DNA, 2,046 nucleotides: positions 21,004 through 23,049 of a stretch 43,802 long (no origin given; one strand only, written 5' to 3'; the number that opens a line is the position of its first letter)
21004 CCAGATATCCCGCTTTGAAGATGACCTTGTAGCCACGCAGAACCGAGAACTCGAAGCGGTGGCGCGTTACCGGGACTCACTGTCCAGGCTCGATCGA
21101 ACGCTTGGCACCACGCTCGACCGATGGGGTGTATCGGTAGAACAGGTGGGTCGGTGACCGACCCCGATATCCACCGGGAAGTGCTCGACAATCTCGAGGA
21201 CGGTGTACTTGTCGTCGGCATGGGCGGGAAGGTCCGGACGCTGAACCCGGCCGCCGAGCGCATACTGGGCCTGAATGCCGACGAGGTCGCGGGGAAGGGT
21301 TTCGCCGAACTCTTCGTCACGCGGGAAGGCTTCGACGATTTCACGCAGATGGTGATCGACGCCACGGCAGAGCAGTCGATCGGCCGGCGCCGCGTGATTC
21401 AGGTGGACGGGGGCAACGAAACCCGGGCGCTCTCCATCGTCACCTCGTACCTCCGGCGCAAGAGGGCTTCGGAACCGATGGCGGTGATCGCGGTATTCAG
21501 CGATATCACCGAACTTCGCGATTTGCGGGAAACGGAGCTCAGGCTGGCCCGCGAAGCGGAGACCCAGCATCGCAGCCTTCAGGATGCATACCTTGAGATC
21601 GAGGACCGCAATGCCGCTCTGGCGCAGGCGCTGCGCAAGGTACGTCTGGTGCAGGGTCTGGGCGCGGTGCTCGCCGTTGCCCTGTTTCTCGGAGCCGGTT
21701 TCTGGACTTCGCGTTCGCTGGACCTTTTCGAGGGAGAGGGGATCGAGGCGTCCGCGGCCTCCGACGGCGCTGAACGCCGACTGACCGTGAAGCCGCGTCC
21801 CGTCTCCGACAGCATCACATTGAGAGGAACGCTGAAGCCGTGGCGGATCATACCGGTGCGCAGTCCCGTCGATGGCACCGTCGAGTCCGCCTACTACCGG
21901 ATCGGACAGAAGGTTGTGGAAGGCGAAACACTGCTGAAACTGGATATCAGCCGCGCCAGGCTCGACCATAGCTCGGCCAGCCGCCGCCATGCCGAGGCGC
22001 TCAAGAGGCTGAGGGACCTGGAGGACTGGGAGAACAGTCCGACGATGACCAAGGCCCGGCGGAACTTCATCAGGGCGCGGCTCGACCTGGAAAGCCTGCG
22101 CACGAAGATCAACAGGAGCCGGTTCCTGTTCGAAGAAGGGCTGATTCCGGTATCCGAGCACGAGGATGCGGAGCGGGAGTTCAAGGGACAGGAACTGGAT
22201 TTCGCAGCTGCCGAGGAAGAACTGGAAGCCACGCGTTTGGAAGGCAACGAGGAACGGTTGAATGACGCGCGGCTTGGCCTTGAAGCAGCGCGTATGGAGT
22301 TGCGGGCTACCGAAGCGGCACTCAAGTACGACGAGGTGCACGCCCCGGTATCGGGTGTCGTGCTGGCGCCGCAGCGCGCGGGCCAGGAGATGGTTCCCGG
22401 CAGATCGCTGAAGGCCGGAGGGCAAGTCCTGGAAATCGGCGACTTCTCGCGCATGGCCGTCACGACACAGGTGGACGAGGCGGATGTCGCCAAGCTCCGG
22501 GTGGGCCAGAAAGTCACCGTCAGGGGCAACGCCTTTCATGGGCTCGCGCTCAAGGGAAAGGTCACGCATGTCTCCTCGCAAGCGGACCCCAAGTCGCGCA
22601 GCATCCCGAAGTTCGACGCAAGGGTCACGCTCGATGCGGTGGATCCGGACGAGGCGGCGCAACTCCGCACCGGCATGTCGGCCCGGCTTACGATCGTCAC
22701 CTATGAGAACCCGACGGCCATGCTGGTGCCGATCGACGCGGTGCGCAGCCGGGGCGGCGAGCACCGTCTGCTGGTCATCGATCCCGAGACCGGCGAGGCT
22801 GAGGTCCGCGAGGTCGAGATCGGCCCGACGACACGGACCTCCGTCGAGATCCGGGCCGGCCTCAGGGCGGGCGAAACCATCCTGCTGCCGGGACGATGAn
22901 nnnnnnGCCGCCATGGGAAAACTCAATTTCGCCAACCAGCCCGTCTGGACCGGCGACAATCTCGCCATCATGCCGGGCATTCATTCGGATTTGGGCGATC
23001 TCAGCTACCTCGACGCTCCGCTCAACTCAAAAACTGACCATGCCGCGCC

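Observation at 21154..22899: PAS domain fused to the cytoplasmic N-terminus of a MacA/HlyD-type membrane-fusion protein, conserved in both paralogs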

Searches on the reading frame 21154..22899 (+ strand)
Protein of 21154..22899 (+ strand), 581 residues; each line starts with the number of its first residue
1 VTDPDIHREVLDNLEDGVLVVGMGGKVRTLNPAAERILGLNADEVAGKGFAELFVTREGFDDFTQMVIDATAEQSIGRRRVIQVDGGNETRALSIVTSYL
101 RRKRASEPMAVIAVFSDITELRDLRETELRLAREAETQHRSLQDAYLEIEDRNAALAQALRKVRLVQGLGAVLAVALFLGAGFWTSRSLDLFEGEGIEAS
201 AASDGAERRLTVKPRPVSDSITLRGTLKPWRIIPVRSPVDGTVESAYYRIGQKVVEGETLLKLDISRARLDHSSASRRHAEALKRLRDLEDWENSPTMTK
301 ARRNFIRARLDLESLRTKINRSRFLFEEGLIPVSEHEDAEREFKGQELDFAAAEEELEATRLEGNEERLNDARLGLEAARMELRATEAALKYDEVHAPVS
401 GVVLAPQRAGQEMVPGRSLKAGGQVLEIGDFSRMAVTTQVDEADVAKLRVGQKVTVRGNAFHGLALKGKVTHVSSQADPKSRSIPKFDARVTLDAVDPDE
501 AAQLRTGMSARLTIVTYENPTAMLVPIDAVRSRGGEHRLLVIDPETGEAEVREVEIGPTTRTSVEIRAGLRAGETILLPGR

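Call 3: search_protein_families(library=pfam, proteins=[window:21154-22899:+], max_evalue=1)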
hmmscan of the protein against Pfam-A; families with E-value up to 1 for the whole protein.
window:21154-22899:+ (581 aa): 12 families
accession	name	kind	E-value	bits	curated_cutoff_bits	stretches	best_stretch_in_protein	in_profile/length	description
PF16576.10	HlyD_D23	-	6.7e-20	71.7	30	2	347-509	77-213/214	Barrel-sandwich domain of CusB or HlyD membrane-fusion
PF13437.12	HlyD_3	-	1.1e-18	68.4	22.2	1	395-506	2-105/106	HlyD family secretion protein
PF08448.16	PAS_4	-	1.5e-08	35.2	23.1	1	11-122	1-109/110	PAS fold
PF00989.32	PAS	-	3.6e-08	33.8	22.6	1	8-86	4-84/113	PAS fold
PF13426.13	PAS_9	-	6.7e-06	26.8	27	1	16-120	2-103/103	PAS domain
PF13188.13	PAS_8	-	8e-06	26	21.8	1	8-45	4-38/65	PAS domain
PF13533.13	Biotin_lipoyl_2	-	0.0015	18.8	29.8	1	234-264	2-32/32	Biotin-lipoyl like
PF00529.27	CusB_dom_1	-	0.003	18.2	26.5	1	443-515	4-88/89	Cation efflux system protein CusB domain 1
PF24820.1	Diguanyl_cycl_sensor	-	0.026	14.9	28.1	1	11-87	2-73/109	Diguanylate cyclase-like sensor domain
PF10938.13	YfdX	-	0.03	14.8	26.6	0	299-396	25-114/149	YfdX protein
PF00364.28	Biotin_lipoyl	-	0.13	12.6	22.1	1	234-263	44-73/73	Biotin-requiring enzyme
PF05354.17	Phage_attach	-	0.41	11.7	26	0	420-461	38-81/99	Phage Head-Tail Attachment protein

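Call 4: search_protein_families(library=ncbifam, proteins=[window:21154-22899:+], max_evalue=0.1)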
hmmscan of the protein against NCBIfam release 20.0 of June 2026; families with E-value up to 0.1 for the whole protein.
window:21154-22899:+ (581 aa): 31 families (the best 25 are shown)
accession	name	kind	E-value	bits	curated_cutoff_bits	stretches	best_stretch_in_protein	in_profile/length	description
TIGR01730.1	RND_mfp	subfamily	2.3e-44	151.7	94.9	2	363-580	105-309/322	efflux RND transporter periplasmic adaptor subunit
TIGR00999.1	8a0102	subfamily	3.4e-25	88.7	319.3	1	297-576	21-262/271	CzcB/NccB family metal efflux transporter periplasmic adaptor subunit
NF008606.0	PRK11578.1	equivalog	3.5e-19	69.2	342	1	345-577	143-361/371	macrolide transporter subunit MacA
TIGR00998.1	8a0101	subfamily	9.9e-19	67.4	390.8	1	233-475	43-283/334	EmrA/EmrK family multidrug efflux transporter periplasmic adaptor subunit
NF008468.0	PRK11360.1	equivalog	1e-15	57.2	646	1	9-132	272-391/616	two-component system sensor histidine kinase AtoS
TIGR01843.1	type_I_hlyD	subfamily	3e-14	52.8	208.65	1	336-516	214-398/422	HlyD family type I secretion periplasmic adaptor subunit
TIGR02971.1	heterocyst_DevB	subfamily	1.4e-13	50.9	129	1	243-478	27-283/327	ABC exporter membrane fusion protein, DevB family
NF002939.0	PRK03598.1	equivalog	3.9e-13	49.3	393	1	239-509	51-320/332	secretion protein HlyD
TIGR00229.1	sensory_box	domain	3.6e-12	46.5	22.9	1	6-126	6-124/126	PAS domain S-box protein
NF038010.1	ABC_adapt_DarC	equivalog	3.1e-11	42.6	450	1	210-579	50-403/417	darobactin export ABC transporter periplasmic adaptor subunit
NF007785.0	PRK10476.1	equivalog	7e-11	41.5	376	1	232-475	48-286/347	multidrug transporter subunit MdtN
NF045680.1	DiMtlExpIhpB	equivalog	1.4e-10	40.7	450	1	389-575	134-305/326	divalent metal ion exporter adaptor subunit IhpB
NF033138.2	RND-peri-MexC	equivalog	1e-08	34.8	625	2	370-578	149-357/375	MexC family multidrug efflux RND transporter periplasmic adaptor subunit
NF045904.1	RND-peri-MexE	equivalog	1.6e-08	33.9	714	1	370-580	149-356/390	multidrug efflux RND transporter periplasmic adaptor subunit MexE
TIGR01000.1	bacteriocin_acc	subfamily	4.8e-08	32.3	258.85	1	356-516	280-440/457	bacteriocin secretion accessory protein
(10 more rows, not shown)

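Call 6: find_homologous_proteins(query=window:21154-22899:+, max_evalue=1e-10)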
Query window:21154-22899:+ (581 aa): 208 proteins with E <= 1e-10 among 8000 candidates; the best 120 are listed.
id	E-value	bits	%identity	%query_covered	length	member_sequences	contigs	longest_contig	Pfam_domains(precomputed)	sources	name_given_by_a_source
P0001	0.0e+0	1240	100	100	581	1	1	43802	PF25973.1,PF13426.14,PF26002.1,PF13188.14,PF25990.1,PF25967.1,PF08448.17,PF00989.32,PF25954.1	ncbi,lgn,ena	-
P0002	2.2e-246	837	69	100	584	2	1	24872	PF25973.1,PF13426.14,PF26002.1,PF13188.14,PF25967.1,PF08448.17,PF25919.1,PF25917.1,PF00989.32,PF25954.1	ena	-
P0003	2.6e-245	833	69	100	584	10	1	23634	PF25973.1,PF13426.14,PF26002.1,PF13188.14,PF25990.1,PF25967.1,PF08448.17,PF25919.1,PF00989.32,PF25954.1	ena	-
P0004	1.1e-244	831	68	100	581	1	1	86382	PF25973.1,PF13426.14,PF26002.1,PF13188.14,PF25967.1,PF08448.17,PF25919.1,PF25917.1,PF00989.32,PF25954.1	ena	-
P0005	3.7e-242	823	68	100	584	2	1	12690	PF25973.1,PF26002.1,PF13188.14,PF25967.1,PF08448.17,PF25919.1,PF25917.1,PF00989.32,PF25954.1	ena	-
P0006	3.3e-241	820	67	100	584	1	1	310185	PF25973.1,PF26002.1,PF13188.14,PF25990.1,PF25967.1,PF08448.17,PF25919.1,PF25917.1,PF25954.1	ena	-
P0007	4.6e-241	819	68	100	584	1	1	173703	PF25973.1,PF26002.1,PF13188.14,PF25967.1,PF08448.17,PF25919.1,PF25917.1,PF00989.32,PF25954.1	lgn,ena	-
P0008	2.9e-240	817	68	100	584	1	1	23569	PF25973.1,PF26002.1,PF13188.14,PF25967.1,PF08448.17,PF25919.1,PF25917.1,PF00989.32,PF25954.1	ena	-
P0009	1.3e-238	811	67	100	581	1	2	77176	PF26002.1,PF25990.1,PF25967.1,PF08448.17,PF25954.1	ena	-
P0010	2.0e-238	811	67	100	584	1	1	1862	PF25973.1,PF26002.1,PF13188.14,PF25990.1,PF25967.1,PF08448.17,PF25919.1,PF25917.1,PF00989.32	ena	-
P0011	2.3e-238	810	67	100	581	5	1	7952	PF13426.14,PF26002.1,PF13188.14,PF25990.1,PF25967.1,PF08448.17,PF25917.1,PF00989.32,PF25954.1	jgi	-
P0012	4.8e-236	803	65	100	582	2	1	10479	PF25973.1,PF26002.1,PF13188.14,PF08448.17,PF25919.1,PF25917.1,PF00989.32,PF25954.1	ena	-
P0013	8.9e-236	802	67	100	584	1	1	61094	PF25973.1,PF13426.14,PF26002.1,PF13188.14,PF25967.1,PF08448.17,PF25917.1,PF00989.32,PF25954.1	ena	-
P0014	2.2e-235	801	65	100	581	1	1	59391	PF26002.1,PF13188.14,PF25967.1,PF08448.17,PF25917.1,PF00989.32,PF25954.1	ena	-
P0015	2.9e-235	800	66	100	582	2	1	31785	PF13426.14,PF26002.1,PF13188.14,PF25990.1,PF25967.1,PF08448.17,PF25917.1,PF00989.32,PF25954.1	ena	-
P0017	2.0e-234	797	66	100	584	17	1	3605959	PF25973.1,PF26002.1,PF13188.14,PF25990.1,PF08448.17,PF25919.1,PF25917.1,PF00989.32,PF25954.1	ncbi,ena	-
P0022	8.5e-232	789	65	100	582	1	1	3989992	PF25973.1,PF26002.1,PF13188.14,PF25967.1,PF08448.17,PF25917.1,PF00989.32,PF25954.1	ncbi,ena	-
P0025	1.8e-228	778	65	100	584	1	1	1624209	PF25973.1,PF26002.1,PF13188.14,PF25967.1,PF08448.17,PF25917.1,PF00989.32,PF25954.1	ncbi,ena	-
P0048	9.1e-187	640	55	100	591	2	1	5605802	PF25973.1,PF25984.1,PF13188.14,PF25935.1,PF25967.1,PF08448.17,PF25917.1,PF00989.32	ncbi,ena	-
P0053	9.1e-181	620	55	100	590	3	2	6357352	PF25973.1,PF13426.14,PF26002.1,PF13188.14,PF25989.1,PF25990.1,PF25967.1,PF08448.17,PF00989.32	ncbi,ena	-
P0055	1.8e-178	613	51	100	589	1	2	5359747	PF13426.14,PF25989.1,PF25967.1,PF08448.17,PF25917.1,PF00989.32,PF25975.1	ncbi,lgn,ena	-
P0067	5.0e-171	588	49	99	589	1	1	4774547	PF25973.1,PF25989.1,PF25967.1,PF08448.17,PF25917.1,PF25954.1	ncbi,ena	-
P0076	1.1e-160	554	49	99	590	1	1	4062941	PF25973.1,PF13426.14,PF26002.1,PF25989.1,PF25967.1,PF08448.17,PF00989.32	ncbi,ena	-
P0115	2.0e-149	517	46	99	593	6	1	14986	PF25973.1,PF13426.14,PF25990.1,PF25967.1,PF08448.17,PF25917.1,PF00989.32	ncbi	-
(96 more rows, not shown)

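Call 8: list_cluster_members(proteins=[P0001, P0017, P0022, P0025, P0048, P0053, P0055, P0067, P0076, P0115])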
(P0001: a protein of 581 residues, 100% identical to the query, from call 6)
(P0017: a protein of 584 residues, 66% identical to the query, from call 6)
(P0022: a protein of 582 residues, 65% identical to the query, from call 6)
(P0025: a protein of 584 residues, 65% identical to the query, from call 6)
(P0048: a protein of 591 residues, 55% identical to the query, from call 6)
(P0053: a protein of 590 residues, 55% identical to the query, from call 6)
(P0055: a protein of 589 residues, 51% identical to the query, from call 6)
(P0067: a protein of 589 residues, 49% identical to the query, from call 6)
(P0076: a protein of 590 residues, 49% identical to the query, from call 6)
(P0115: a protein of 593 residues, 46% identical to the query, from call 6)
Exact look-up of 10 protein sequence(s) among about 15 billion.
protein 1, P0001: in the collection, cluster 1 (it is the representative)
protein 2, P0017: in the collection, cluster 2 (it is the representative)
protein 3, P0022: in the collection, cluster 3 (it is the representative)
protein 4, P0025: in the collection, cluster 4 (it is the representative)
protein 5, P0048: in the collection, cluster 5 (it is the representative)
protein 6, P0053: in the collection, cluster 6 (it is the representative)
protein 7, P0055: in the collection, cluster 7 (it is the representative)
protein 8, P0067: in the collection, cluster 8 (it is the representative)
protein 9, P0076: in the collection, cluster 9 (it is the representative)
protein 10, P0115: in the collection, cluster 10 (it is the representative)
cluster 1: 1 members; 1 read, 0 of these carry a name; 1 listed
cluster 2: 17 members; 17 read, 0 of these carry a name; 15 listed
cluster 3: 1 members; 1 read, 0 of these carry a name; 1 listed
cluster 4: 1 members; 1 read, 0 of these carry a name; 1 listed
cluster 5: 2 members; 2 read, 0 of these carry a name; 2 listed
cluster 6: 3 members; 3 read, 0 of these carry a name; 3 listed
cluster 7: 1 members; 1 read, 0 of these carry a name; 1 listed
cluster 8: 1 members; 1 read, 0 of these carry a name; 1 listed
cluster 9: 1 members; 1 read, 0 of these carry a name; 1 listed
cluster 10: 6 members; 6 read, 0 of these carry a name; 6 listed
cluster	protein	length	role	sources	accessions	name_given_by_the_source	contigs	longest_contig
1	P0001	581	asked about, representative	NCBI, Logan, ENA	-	-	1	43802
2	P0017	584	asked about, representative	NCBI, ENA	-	-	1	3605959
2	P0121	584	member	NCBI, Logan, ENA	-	-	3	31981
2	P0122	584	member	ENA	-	-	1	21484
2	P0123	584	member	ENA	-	-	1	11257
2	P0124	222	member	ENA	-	-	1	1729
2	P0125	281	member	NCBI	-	-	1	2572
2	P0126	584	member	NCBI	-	-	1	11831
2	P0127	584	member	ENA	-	-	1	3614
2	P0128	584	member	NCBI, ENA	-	-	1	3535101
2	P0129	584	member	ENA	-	-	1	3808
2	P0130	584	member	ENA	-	-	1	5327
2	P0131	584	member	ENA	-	-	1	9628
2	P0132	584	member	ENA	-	-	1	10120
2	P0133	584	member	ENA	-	-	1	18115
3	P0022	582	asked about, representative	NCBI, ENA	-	-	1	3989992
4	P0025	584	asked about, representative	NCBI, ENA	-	-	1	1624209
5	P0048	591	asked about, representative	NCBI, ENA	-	-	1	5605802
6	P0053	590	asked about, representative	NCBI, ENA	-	-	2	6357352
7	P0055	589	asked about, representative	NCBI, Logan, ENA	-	-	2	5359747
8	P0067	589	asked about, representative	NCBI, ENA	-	-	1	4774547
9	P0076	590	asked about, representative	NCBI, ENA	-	-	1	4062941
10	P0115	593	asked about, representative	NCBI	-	-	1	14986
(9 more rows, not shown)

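Call 11: find_related_loci(query=A1, collection=genome_contigs, flank=8000)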
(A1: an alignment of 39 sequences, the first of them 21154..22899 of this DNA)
Query A1 (581 aa) in genome_contigs; peptide patterns used: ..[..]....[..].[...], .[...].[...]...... (x = any residue, [..] = any of these).
69 stretches matched a pattern; 50 encode a relative of the query (tblastn E <= 1e-3); 50 distinct loci.
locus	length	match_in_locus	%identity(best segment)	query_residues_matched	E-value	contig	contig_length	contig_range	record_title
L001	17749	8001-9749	69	1-580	0e+0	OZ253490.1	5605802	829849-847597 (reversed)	MAG: Alphaproteobacteria bacterium isolate 903b7664-a1a7-4c44-9fb1-b1fc7b96e1ef genome assembly, chromosome: 1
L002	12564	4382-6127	66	1-580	0e+0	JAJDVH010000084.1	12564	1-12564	MAG: Alphaproteobacteria bacterium isolate jk18x22bins.31 k141_434765, whole genome shotgun sequence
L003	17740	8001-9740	66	1-580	0e+0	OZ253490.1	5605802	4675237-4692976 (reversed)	MAG: Alphaproteobacteria bacterium isolate 903b7664-a1a7-4c44-9fb1-b1fc7b96e1ef genome assembly, chromosome: 1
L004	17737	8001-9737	66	1-579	0e+0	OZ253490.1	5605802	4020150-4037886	MAG: Alphaproteobacteria bacterium isolate 903b7664-a1a7-4c44-9fb1-b1fc7b96e1ef genome assembly, chromosome: 1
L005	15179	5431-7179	64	1-580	0e+0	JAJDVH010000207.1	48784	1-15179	MAG: Alphaproteobacteria bacterium isolate jk18x22bins.31 k141_175904, whole genome shotgun sequence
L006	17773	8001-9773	60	1-580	0e+0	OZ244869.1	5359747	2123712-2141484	MAG: uncultured Candidatus Binatia bacterium isolate 4a3a7036-e571-4a1a-a60d-b403d30aaf4e genome assembly, chromosome: 1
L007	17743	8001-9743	65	1-580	0e+0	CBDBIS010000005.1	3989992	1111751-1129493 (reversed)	MAG: Alphaproteobacteria bacterium isolate 1c27fcd0-475b-40ea-bcc6-78b425081152 genome assembly, contig: contig_5, whole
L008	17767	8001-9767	50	1-579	0e+0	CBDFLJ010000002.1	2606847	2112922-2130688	MAG: Alphaproteobacteria bacterium isolate 1b7322cf-0fa0-4cdd-8357-c9917fa2ed58 genome assembly, contig: contig_2, whole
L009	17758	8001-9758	49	1-578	5e-174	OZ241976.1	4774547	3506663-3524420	MAG: uncultured Candidatus Binatia bacterium isolate 2be43a5b-f59f-4a3e-ac31-0248d4889e07 genome assembly, chromosome: 1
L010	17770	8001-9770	55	1-580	0e+0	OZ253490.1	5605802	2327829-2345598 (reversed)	MAG: Alphaproteobacteria bacterium isolate 903b7664-a1a7-4c44-9fb1-b1fc7b96e1ef genome assembly, chromosome: 1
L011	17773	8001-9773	47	1-578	8e-165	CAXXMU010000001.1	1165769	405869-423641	MAG: Alphaproteobacteria bacterium isolate 52200dbb-96b0-4271-9d33-ac17574469e2 genome assembly, contig: contig_1, whole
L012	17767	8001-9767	47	1-579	8e-162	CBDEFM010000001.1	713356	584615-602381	MAG: Alphaproteobacteria bacterium isolate aeb00254-6c42-428d-b364-e2f44f9e6819 genome assembly, contig: contig_1, whole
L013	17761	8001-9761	46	6-579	5e-161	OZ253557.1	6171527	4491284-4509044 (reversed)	MAG: Alphaproteobacteria bacterium isolate 076c979e-b32e-4df2-94ec-b05dd2327168 genome assembly, chromosome: 1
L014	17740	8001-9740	47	5-576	5e-158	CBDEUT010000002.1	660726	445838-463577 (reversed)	MAG: Alphaproteobacteria bacterium isolate fc402c75-b288-4e17-89ce-89b0a21d97e0 genome assembly, contig: contig_2, whole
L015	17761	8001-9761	51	1-579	2e-180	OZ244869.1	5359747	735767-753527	MAG: uncultured Candidatus Binatia bacterium isolate 4a3a7036-e571-4a1a-a60d-b403d30aaf4e genome assembly, chromosome: 1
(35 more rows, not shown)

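Call 31: predict_structure(alignment_id=A1)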
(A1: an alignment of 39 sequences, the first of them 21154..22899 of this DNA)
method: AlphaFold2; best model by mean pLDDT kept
length: 581 residues; sequences in the alignment: 39
mean_pLDDT: 83.8   pTM: 0.45
mean pLDDT of the five models: 83.8, 82.9, 81.9, 79.9, 77.4
residues with pLDDT >= 90: 246; 70-90: 267; 50-70: 37; < 50: 31
segments of 3 or more residues with pLDDT < 50: 1-5, 184-206
pLDDT, mean of each block of 10 residues (from residue 1): 52 83 79 84 72 79 83 65 80 84 59 87 86 89 88 80 71 69 42 31 54 90 91 91 92 91 94 97 94 92 96 93 94 93 95 95 91 97 94 92 84 89 90 87 91 89 87 90 90 85 82 92 89 86 84 88 89 84 50
secondary structure, 60 per line:
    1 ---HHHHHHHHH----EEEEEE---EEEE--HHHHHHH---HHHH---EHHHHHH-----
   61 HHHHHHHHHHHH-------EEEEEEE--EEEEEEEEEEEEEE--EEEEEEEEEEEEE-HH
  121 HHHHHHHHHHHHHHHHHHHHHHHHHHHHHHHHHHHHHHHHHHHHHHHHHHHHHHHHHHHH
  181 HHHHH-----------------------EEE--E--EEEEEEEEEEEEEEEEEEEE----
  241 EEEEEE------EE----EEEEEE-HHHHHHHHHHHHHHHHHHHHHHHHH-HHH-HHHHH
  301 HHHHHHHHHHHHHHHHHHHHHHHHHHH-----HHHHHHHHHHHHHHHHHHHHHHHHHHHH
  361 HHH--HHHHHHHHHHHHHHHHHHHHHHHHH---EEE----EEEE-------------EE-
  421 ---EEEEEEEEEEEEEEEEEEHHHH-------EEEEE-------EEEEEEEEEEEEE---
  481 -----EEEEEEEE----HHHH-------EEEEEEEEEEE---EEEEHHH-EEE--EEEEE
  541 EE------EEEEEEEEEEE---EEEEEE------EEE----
elements in order: H4-12 E17-22 E26-29 H32-38 H42-45 H50-55 H61-72 E80-86 E89-102 E105-117 H119-185 E209-211 E217-236 E241-246 E259-264 H266-290 H296-327 H333-363 H366-390 E394-396 E401-404 E424-441 H442-445 E453-457 E465-477 E486-493 H498-501 E509-519 E523-526 E531-533 E536-542 E549-559 E563-568 E575-577
